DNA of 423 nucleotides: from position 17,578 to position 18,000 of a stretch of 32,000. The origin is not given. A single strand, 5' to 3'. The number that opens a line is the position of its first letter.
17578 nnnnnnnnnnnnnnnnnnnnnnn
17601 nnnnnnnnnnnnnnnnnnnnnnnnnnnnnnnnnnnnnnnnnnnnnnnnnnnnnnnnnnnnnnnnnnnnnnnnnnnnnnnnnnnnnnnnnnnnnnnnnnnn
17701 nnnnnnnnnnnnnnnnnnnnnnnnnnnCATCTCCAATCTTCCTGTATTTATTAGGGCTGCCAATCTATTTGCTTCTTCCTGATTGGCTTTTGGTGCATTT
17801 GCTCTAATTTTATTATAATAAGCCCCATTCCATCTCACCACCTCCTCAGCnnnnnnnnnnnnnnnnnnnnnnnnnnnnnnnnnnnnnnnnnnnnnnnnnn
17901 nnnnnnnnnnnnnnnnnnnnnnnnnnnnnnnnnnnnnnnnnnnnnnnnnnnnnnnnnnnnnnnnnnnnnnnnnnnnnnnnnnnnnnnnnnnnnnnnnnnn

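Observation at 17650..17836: A Mu-type phage right end appears to be inserted inside the toxin-tip coding region of cdiA copy 1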

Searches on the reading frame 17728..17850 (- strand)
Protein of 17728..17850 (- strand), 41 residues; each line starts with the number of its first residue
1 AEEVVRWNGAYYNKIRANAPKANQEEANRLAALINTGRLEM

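Call 76: search_protein_representatives(protein=window:17728-17850:-)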
Query: 41 residues. Proteins with E-value up to 0.001 (for the whole library): 5; up to 1e-10: 0; up to 1e-30: 0. The best 5 are listed.
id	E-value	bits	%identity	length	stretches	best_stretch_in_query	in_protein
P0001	1.2e-07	46.2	64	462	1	2-40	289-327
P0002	2.7e-07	45.2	64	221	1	1-39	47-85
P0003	2.7e-05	39.2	58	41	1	1-36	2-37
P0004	9.9e-05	37.4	30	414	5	2-24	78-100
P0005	2.2e-04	36.4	40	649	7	8-38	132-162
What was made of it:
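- Tried and rejected: The exhaustive HMMER search with 41 aa then found the CT1 family (call 76).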

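Call 78: find_encoding_contigs(protein=P0002, flank=10000, max_places=6)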
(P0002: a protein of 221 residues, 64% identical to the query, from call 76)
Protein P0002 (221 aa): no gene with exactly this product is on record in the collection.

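Call 79: find_encoding_contigs(protein=P0001, flank=10000, max_places=6)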
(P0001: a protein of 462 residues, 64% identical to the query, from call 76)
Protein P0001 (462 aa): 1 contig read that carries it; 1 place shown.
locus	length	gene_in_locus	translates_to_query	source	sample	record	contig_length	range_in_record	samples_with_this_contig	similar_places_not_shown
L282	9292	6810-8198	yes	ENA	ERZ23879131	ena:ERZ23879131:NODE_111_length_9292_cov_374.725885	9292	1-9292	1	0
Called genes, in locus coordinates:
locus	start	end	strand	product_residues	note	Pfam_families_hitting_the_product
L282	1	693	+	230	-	?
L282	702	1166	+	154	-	-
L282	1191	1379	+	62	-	-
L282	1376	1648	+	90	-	PF09204:Colicin_immun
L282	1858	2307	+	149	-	PF07591:PT-HINT (weak)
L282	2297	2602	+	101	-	-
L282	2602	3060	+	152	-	-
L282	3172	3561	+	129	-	-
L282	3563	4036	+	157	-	-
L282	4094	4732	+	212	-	PF07591:PT-HINT (weak)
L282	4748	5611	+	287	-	-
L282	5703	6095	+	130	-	-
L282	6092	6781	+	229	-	-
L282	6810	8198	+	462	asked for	PF04830:DUF637, PF04829:PT-VENN (weak)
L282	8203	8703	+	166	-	-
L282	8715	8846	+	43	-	-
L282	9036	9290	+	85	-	?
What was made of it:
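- On CdiA contact-dependent inhibition toxin: Intact family members are followed by a 166-aa ORF (call 79).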

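Call 85: search_protein_families(library=pfam, proteins=[L282:8203-8703:+], max_evalue=1)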
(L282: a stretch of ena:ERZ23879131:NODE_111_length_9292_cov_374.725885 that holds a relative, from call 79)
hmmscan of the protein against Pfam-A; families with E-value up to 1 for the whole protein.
L282:8203-8703:+ (166 aa): 0 families
